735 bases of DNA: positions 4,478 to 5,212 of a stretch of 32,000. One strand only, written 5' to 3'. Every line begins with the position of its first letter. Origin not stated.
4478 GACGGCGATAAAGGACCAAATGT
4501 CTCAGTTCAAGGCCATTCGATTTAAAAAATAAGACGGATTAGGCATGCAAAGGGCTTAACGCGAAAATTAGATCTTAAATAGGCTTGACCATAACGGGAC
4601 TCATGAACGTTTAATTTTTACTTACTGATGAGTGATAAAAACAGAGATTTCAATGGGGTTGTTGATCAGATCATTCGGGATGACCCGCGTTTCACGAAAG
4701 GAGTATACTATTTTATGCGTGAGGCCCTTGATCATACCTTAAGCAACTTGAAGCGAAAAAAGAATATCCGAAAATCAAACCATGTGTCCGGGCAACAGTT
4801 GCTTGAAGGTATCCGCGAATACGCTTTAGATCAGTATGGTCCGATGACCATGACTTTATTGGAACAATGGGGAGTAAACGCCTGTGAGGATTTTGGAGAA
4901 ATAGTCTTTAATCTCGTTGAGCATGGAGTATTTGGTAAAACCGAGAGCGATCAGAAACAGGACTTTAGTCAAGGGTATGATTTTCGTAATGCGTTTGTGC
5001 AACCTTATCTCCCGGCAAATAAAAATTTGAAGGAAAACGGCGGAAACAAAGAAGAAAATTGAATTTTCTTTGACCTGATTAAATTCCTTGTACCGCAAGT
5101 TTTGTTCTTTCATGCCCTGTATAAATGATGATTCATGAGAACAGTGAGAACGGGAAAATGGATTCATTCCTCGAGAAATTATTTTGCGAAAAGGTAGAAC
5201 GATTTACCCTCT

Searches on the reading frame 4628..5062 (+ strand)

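Call 5: search_protein_families(library=pfam, proteins=[window:4628-5062:+], max_evalue=0.001)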
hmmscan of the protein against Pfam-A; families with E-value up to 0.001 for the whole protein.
window:4628-5062:+ (144 aa): 0 families

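Call 57: search_protein_families(library=ncbifam, proteins=[window:4628-5062:+], max_evalue=0.001)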
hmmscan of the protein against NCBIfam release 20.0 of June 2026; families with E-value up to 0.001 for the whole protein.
window:4628-5062:+ (144 aa): 1 family
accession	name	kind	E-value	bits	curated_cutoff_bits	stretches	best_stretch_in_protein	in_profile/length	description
TIGR04138.1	Plancto_Ver_chp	hypoth_equivalog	1.1e-46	157.9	60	1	12-132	2-122/123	Minf_1886 family protein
